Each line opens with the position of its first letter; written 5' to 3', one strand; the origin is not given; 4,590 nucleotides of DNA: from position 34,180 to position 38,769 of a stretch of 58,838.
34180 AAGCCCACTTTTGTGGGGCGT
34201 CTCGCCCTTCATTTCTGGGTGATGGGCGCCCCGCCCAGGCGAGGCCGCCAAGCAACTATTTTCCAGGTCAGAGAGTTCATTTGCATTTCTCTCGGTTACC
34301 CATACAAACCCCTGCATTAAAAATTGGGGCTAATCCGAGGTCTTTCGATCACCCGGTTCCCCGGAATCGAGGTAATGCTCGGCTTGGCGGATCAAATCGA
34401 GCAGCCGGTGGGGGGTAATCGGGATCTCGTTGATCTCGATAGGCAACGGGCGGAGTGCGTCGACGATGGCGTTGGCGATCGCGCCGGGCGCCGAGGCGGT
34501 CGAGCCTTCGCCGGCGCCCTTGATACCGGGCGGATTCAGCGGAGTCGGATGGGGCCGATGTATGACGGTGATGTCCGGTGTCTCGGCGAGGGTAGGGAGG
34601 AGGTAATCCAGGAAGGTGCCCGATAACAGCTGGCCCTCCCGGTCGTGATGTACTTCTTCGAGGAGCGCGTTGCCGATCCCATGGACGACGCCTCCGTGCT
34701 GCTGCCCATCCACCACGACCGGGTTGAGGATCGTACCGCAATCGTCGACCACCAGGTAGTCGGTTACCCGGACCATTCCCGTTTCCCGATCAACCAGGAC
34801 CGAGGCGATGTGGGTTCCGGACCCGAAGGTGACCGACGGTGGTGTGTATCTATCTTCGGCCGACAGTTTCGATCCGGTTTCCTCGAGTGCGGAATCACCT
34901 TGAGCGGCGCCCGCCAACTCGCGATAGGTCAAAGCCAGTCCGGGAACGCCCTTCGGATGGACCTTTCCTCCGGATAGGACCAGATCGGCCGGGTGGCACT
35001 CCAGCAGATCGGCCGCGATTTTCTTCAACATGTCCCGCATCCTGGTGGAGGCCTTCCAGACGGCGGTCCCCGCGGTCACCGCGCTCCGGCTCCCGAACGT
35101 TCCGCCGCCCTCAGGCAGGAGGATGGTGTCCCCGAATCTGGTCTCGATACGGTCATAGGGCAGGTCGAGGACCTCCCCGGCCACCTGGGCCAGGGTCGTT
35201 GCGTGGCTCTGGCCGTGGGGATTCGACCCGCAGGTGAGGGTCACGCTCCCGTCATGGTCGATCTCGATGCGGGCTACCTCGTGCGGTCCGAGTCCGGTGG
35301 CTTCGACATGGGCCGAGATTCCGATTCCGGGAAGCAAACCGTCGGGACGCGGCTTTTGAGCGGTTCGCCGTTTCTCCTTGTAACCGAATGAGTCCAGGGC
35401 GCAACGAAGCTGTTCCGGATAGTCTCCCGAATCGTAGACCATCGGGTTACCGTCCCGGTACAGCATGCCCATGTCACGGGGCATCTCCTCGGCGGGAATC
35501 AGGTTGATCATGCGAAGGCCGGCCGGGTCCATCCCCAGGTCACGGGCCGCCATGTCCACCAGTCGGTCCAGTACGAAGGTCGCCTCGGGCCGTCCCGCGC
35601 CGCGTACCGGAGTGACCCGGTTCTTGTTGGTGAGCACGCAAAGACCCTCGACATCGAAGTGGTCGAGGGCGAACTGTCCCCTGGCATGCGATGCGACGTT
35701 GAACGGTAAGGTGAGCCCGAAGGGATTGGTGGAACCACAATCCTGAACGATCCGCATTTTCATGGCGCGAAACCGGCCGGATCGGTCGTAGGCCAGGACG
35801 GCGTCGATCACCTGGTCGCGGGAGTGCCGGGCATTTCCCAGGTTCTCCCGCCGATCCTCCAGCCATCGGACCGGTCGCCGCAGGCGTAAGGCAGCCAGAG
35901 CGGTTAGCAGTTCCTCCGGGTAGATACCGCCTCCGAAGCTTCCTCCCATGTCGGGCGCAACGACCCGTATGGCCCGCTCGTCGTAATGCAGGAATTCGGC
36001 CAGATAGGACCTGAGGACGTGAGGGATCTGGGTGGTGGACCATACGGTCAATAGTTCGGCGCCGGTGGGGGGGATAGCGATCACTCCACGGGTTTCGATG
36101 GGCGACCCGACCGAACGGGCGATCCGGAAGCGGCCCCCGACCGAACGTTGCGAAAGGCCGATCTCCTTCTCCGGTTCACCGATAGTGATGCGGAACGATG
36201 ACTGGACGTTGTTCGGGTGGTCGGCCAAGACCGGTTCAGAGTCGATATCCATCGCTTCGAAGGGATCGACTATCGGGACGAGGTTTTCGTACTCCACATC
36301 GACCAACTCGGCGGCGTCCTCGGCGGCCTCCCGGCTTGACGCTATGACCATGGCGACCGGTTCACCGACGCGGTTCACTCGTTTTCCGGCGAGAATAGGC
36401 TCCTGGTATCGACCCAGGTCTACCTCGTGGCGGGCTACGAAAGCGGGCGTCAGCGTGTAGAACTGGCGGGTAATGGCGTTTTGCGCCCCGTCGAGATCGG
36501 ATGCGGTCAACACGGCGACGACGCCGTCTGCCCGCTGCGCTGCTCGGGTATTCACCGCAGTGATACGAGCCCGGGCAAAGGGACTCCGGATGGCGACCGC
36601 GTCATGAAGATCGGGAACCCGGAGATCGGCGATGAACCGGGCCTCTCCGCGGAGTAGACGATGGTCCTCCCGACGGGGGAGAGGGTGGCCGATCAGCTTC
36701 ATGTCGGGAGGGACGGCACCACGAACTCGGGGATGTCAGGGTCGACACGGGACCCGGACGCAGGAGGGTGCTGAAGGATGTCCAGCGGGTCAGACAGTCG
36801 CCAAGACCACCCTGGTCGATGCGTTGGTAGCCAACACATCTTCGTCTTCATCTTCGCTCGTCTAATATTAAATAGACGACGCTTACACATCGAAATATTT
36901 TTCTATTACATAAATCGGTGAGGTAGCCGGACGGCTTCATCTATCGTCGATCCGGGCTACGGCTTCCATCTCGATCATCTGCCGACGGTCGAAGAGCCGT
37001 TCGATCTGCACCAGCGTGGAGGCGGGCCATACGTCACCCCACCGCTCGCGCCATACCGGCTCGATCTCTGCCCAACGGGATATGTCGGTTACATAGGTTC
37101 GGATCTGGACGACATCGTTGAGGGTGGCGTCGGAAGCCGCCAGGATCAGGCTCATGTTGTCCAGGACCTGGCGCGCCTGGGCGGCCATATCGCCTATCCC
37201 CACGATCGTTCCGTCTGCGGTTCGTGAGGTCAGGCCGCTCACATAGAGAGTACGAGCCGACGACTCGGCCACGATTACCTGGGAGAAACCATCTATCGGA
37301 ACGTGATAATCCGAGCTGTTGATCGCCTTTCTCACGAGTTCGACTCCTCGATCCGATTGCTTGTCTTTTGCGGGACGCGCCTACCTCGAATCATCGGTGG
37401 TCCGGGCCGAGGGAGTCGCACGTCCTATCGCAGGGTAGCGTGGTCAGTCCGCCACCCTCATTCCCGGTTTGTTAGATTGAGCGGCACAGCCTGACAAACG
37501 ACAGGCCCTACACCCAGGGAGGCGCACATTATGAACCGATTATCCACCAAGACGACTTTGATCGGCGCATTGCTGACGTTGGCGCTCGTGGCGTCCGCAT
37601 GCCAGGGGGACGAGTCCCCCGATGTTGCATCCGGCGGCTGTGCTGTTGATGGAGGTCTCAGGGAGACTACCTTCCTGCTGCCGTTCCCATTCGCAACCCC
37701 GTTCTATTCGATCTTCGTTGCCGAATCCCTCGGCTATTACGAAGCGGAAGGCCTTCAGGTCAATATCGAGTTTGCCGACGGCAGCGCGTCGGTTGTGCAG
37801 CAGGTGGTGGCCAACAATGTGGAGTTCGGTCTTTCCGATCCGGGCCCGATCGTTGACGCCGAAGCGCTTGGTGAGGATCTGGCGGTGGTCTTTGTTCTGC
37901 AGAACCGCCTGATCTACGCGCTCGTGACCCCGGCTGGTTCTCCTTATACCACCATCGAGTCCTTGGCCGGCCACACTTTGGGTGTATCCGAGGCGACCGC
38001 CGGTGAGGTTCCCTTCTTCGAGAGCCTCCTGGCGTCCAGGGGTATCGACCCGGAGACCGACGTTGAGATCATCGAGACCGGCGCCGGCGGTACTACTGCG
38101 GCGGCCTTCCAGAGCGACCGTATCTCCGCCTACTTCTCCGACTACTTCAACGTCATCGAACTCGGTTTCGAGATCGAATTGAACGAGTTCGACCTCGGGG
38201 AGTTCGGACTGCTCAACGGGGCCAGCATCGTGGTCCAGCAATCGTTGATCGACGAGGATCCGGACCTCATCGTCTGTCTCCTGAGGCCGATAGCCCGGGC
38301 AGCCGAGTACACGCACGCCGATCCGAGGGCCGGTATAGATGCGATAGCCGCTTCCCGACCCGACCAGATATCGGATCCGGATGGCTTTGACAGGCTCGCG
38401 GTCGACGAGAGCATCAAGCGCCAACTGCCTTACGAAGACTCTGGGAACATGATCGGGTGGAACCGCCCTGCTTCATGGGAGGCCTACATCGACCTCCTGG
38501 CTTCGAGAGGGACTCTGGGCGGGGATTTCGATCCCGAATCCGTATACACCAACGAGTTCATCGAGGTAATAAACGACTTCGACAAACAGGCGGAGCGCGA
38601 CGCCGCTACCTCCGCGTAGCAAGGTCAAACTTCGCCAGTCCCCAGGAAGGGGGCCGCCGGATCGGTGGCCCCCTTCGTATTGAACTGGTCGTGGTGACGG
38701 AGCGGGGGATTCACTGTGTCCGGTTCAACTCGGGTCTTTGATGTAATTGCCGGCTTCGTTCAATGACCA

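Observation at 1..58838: Dense family of ~200-bp TA-flanked inverted-repeat elements: nine copies in one window, no transposase present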

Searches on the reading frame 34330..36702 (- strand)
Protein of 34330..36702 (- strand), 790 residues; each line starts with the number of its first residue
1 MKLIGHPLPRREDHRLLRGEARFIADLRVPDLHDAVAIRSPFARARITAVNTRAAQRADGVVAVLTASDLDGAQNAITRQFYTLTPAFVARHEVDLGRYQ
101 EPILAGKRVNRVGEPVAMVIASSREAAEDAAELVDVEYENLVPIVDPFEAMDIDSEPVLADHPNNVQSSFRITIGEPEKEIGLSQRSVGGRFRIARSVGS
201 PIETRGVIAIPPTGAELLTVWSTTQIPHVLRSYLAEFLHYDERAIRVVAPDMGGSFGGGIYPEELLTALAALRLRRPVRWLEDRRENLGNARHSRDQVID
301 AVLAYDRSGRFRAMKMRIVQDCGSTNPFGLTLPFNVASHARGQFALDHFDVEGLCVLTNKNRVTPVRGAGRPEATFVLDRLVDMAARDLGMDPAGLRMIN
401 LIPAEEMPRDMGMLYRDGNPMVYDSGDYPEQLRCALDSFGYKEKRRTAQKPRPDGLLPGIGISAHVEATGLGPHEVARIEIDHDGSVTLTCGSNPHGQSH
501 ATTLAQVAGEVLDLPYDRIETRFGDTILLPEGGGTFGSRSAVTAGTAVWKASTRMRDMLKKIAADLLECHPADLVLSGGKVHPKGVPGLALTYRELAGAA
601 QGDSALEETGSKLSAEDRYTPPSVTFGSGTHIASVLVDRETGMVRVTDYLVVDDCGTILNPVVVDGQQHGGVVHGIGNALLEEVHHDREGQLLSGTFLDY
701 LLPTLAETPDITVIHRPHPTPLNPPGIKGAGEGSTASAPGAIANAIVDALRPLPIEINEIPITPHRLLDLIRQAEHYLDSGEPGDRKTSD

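Call 16: search_protein_families(library=pfam, proteins=[window:34330-36702:-], max_evalue=0.00001)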
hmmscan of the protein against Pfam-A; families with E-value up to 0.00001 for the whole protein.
window:34330-36702:- (790 aa): 3 families
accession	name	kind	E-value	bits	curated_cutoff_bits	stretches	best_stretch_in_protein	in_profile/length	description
PF20256.3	MoCoBD_2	-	3.8e-76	256.7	27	1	435-709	2-283/283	Molybdopterin cofactor-binding domain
PF02738.23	MoCoBD_1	-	5.7e-65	219.3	27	1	162-401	5-244/244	Molybdopterin cofactor-binding domain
PF01315.27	Ald_Xan_dh_C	-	2e-22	80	31.3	1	19-141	2-109/110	Aldehyde oxidase and xanthine dehydrogenase, a/b hammerhead domain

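Call 17: find_homologous_proteins(query=window:34330-36702:-, max_evalue=1e-50)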
Query window:34330-36702:- (790 aa): 4150 proteins with E <= 1e-50 among 8000 candidates; the best 120 are listed.
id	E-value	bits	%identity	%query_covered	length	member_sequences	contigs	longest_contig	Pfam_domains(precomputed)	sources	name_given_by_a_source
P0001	0.0e+0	1784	100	100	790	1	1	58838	PF02738.24,PF20256.4,PF01315.28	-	-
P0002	0.0e+0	1488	84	98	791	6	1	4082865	PF02738.24,PF20256.4,PF01315.28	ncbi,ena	-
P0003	0.0e+0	1296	75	99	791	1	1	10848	PF02738.24,PF20256.4,PF01315.28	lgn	-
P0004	0.0e+0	1287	74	99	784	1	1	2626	PF02738.24,PF20256.4,PF01315.28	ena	-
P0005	0.0e+0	1281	73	100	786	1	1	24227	PF02738.24,PF20256.4,PF01315.28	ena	-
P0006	0.0e+0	1260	73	98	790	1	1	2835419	PF02738.24,PF20256.4,PF01315.28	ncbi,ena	-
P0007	0.0e+0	1213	71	97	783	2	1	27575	PF02738.24,PF20256.4,PF01315.28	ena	-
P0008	0.0e+0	1201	70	99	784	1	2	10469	PF02738.24,PF20256.4,PF01315.28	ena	-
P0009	0.0e+0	1200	70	99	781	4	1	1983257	PF02738.24,PF20256.4,PF01315.28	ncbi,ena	-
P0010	0.0e+0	1200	70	99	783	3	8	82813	PF02738.24,PF20256.4,PF01315.28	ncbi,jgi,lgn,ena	-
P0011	0.0e+0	1199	70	100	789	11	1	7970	PF02738.24,PF20256.4,PF01315.28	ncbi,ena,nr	ncbi:MAG: xanthine dehydrogenase family protein molybdopterin-binding subunit [Acidimicrobiia bacter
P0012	0.0e+0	1198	70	98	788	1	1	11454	PF02738.24,PF20256.4,PF01315.28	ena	-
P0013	0.0e+0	1195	69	99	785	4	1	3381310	PF02738.24,PF20256.4,PF01315.28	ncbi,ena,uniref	ncbi:xanthine dehydrogenase family protein molybdopterin-binding subunit [Candidatus Spongiisocius s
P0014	0.0e+0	1193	70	99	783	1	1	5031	PF02738.24,PF20256.4,PF01315.28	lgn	-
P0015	0.0e+0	1190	69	99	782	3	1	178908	PF02738.24,PF20256.4,PF01315.28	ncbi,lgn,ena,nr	ncbi:MAG: xanthine dehydrogenase family protein molybdopterin-binding subunit [bacterium]|nr:xanthin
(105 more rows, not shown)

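Call 18: find_encoding_contigs(protein=P0002, flank=10000, max_places=3)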
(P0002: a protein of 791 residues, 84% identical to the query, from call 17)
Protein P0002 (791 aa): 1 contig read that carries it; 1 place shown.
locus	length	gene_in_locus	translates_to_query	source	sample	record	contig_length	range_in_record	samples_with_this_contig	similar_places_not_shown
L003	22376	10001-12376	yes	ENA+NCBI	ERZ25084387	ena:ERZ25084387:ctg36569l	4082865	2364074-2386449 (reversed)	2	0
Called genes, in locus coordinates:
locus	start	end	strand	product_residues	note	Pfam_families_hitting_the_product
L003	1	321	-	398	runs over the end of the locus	PF00155:Aminotran_1_2, PF00266:Aminotran_5 (faint), PF01041:DegT_DnrJ_EryC1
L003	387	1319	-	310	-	PF00106:adh_short (weak), PF01073:3Beta_HSD, PF01370:Epimerase, PF02719:Polysacc_synt_2 (weak), PF04321:RmlD_sub_bind, PF13460:NAD_binding_10 (weak), PF16363:GDP_Man_Dehyd, PF07993:NAD_binding_4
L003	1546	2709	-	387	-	PF01321:Creatinase_N, PF00557:Peptidase_M24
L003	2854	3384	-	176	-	PF02627:CMD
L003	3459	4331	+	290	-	PF00190:Cupin_1 (faint), PF07883:Cupin_2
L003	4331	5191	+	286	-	PF00795:CN_hydrolase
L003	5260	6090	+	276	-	PF04199:Cyclase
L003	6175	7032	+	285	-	PF00005:ABC_tran, PF13304:AAA_21 (faint)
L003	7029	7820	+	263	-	PF00528:BPD_transp_1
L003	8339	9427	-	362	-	PF13379:NMT1_2 (weak), PF09084:NMT1, PF12974:Phosphonate-bd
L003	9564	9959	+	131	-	PF01042:Ribonuc_L-PSP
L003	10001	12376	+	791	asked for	PF01315:Ald_Xan_dh_C, PF02738:MoCoBD_1, PF20256:MoCoBD_2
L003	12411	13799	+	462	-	PF01979:Amidohydro_1, PF07969:Amidohydro_3 (weak)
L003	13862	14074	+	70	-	-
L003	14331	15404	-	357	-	PF00296:Bac_luciferase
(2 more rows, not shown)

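Call 58: list_cluster_members(proteins=[P0002, P0122, P0123, P0013])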
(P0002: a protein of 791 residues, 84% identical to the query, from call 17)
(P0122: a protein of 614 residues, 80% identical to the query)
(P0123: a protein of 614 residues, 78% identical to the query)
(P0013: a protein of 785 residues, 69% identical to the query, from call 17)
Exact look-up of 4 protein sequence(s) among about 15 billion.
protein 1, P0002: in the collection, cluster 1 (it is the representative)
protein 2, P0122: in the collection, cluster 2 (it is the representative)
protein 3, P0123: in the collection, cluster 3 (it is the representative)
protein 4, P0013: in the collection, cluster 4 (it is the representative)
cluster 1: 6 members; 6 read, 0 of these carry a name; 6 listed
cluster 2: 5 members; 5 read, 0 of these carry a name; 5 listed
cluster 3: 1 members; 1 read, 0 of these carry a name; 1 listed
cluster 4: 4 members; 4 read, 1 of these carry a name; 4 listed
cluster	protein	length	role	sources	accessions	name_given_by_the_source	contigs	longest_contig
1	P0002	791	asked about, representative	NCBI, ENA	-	-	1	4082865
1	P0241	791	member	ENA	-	-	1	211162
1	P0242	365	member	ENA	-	-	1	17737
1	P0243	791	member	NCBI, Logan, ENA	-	-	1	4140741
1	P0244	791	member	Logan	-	-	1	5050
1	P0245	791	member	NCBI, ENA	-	-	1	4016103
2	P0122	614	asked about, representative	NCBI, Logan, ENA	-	-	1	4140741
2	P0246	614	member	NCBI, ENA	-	-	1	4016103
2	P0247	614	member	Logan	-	-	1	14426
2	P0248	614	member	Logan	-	-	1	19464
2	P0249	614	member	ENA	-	-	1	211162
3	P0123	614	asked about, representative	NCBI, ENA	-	-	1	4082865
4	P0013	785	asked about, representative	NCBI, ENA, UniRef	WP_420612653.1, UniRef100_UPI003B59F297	xanthine dehydrogenase family protein molybdopterin-binding subunit [Candidatus ... | xanthine dehydrogenase family protein molybdopterin-binding subunit n=1 Tax=Candidatus ...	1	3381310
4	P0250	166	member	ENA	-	-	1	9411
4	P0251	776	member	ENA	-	-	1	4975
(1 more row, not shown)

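Call 59: find_encoding_contigs(protein=P0243, flank=10000, max_places=1)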
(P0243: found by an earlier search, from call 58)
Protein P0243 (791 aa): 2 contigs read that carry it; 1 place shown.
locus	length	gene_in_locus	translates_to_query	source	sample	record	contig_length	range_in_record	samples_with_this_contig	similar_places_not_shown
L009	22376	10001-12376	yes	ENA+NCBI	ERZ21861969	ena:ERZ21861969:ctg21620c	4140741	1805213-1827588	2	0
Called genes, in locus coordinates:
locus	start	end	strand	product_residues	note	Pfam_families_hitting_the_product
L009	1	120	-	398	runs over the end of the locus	PF00155:Aminotran_1_2, PF00266:Aminotran_5 (weak), PF01041:DegT_DnrJ_EryC1 (weak)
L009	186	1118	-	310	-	PF00106:adh_short (weak), PF01073:3Beta_HSD, PF01370:Epimerase, PF02719:Polysacc_synt_2 (weak), PF04321:RmlD_sub_bind, PF13460:NAD_binding_10 (weak), PF16363:GDP_Man_Dehyd, PF07993:NAD_binding_4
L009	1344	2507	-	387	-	PF01321:Creatinase_N, PF00557:Peptidase_M24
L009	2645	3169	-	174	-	PF02627:CMD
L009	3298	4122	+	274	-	PF00190:Cupin_1 (faint), PF07883:Cupin_2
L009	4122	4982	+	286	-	PF00795:CN_hydrolase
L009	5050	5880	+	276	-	PF04199:Cyclase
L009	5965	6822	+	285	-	PF00005:ABC_tran, PF13304:AAA_21 (faint)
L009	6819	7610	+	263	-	PF00528:BPD_transp_1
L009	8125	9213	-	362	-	PF13379:NMT1_2 (faint), PF09084:NMT1, PF12974:Phosphonate-bd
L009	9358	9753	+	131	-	PF01042:Ribonuc_L-PSP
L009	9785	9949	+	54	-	-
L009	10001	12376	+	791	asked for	PF01315:Ald_Xan_dh_C, PF02738:MoCoBD_1, PF20256:MoCoBD_2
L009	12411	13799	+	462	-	PF01979:Amidohydro_1, PF07969:Amidohydro_3 (weak)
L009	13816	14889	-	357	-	PF00296:Bac_luciferase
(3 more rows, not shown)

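Call 60: find_encoding_contigs(protein=P0245, flank=10000, max_places=1)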
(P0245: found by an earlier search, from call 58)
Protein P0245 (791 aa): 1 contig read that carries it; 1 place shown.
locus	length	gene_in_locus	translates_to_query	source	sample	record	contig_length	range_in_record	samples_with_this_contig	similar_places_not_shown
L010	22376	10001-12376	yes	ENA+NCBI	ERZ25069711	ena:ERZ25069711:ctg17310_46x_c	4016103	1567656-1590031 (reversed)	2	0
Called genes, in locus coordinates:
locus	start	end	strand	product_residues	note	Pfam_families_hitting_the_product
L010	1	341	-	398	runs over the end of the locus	PF00155:Aminotran_1_2, PF00266:Aminotran_5 (faint), PF01041:DegT_DnrJ_EryC1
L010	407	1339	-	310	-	PF00106:adh_short (weak), PF01073:3Beta_HSD, PF01370:Epimerase, PF02719:Polysacc_synt_2 (weak), PF04321:RmlD_sub_bind, PF13460:NAD_binding_10 (weak), PF16363:GDP_Man_Dehyd, PF07993:NAD_binding_4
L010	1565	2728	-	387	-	PF01321:Creatinase_N, PF00557:Peptidase_M24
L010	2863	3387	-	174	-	PF02627:CMD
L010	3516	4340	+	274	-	PF07883:Cupin_2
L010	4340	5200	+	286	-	PF00795:CN_hydrolase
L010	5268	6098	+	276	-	PF04199:Cyclase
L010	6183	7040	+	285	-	PF00005:ABC_tran, PF13304:AAA_21 (faint)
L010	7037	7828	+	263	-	PF00528:BPD_transp_1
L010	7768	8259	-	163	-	-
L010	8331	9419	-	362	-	PF13379:NMT1_2 (weak), PF09084:NMT1, PF12974:Phosphonate-bd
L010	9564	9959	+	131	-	PF01042:Ribonuc_L-PSP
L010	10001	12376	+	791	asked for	PF01315:Ald_Xan_dh_C, PF02738:MoCoBD_1, PF20256:MoCoBD_2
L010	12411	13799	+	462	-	PF01979:Amidohydro_1, PF07969:Amidohydro_3 (weak), PF12890:DHOase (faint)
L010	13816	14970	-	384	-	PF00296:Bac_luciferase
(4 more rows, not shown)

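Call 63: find_encoding_contigs(protein=P0246, flank=10000, max_places=1)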
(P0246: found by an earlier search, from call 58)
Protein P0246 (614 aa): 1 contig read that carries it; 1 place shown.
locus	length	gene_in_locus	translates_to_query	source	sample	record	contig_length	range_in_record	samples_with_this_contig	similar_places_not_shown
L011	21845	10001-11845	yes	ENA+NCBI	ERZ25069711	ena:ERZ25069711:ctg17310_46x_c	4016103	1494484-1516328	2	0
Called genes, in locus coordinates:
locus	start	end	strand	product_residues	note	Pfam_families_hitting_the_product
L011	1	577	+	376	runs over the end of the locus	PF07632:Sde182_NH-like (faint), PF01156:IU_nuc_hydro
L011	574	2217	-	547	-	PF00501:AMP-binding, PF13193:AMP-binding_C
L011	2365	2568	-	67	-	-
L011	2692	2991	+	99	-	-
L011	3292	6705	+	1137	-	PF04257:RecC_N, PF27451:RecC_4th, PF17946:RecC_C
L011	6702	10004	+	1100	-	PF00580:UvrD-helicase, PF01443:Viral_helicase1 (faint), PF13245:AAA_19, PF13604:AAA_30 (faint), PF12705:PDDEXK_1 (faint), PF13361:UvrD_C, PF13538:UvrD_C_2 (faint)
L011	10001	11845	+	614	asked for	PF21185:RecD_N, PF00580:UvrD-helicase (weak), PF01443:Viral_helicase1 (faint), PF13086:AAA_11 (weak), PF13245:AAA_19, PF13604:AAA_30, PF18335:SH3_13 (weak), PF13538:UvrD_C_2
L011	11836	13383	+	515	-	PF01757:Acyl_transf_3, PF12796:Ank_2, PF13606:Ank_3 (faint), PF13637:Ank_4 (weak), PF00023:Ank (weak), PF13857:Ank_5 (faint), PF01757:Acyl_transf_3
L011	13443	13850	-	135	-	PF01850:PIN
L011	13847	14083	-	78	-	PF22513:FitA-like_RHH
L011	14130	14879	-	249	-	PF12974:Phosphonate-bd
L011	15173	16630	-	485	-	PF01266:DAO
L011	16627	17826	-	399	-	PF01979:Amidohydro_1, PF07969:Amidohydro_3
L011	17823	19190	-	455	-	PF01979:Amidohydro_1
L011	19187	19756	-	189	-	PF01327:Pep_deformylase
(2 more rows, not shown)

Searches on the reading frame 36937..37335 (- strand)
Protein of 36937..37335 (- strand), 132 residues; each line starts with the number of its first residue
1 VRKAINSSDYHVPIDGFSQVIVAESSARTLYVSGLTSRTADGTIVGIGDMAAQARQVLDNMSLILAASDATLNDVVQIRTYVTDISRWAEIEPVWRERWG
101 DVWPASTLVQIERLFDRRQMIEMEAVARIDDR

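Call 16: search_protein_families(library=pfam, proteins=[window:36937-37335:-], max_evalue=0.00001)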
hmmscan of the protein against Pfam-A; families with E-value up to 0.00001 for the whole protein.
window:36937-37335:- (132 aa): 1 family
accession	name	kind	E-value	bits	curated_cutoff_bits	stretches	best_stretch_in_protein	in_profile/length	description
PF01042.26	Ribonuc_L-PSP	-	8.6e-22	77.8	27.3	1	13-128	7-120/121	Endoribonuclease L-PSP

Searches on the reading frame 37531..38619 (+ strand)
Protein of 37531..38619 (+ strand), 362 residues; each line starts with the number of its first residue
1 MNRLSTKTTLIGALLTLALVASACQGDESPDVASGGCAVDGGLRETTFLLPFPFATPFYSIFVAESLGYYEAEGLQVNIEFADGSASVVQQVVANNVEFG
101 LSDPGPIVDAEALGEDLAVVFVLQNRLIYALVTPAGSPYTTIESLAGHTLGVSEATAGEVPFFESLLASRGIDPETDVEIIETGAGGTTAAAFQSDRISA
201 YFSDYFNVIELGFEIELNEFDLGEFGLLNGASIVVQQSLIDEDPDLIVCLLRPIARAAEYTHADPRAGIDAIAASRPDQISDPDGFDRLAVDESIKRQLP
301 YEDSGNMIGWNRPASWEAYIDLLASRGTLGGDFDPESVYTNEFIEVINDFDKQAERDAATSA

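Call 16: search_protein_families(library=pfam, proteins=[window:37531-38619:+], max_evalue=0.00001)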
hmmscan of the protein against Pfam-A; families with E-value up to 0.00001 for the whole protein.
window:37531-38619:+ (362 aa): 3 families
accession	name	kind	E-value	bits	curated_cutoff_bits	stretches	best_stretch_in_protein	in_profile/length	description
PF09084.16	NMT1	-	5.4e-27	95.5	20.5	1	58-266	4-214/216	NMT1/THI5 like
PF12974.12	Phosphonate-bd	-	4.9e-09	36.4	27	1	74-200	28-159/242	ABC transporter, phosphonate, periplasmic substrate-binding protein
PF13379.11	NMT1_2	-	2.4e-07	31.3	24.7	1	52-202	12-177/252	NMT1-like family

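Call 76: find_encoding_contigs(protein=window:37531-38619:+, flank=10000, max_places=4)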
Protein window:37531-38619:+ (362 aa): 2 contigs read that carry it; 2 places shown.
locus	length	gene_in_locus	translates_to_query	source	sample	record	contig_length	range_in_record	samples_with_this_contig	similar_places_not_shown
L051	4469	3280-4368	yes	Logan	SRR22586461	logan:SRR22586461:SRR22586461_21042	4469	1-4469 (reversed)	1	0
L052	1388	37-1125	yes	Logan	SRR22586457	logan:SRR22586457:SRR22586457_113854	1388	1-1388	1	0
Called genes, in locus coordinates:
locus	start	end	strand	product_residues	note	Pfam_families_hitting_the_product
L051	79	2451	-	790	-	PF01315:Ald_Xan_dh_C, PF02738:MoCoBD_1, PF20256:MoCoBD_2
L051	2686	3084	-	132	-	PF01042:Ribonuc_L-PSP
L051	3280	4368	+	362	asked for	PF13379:NMT1_2 (weak), PF09084:NMT1, PF12974:Phosphonate-bd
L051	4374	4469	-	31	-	?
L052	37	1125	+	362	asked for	PF13379:NMT1_2 (weak), PF09084:NMT1, PF12974:Phosphonate-bd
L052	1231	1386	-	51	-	?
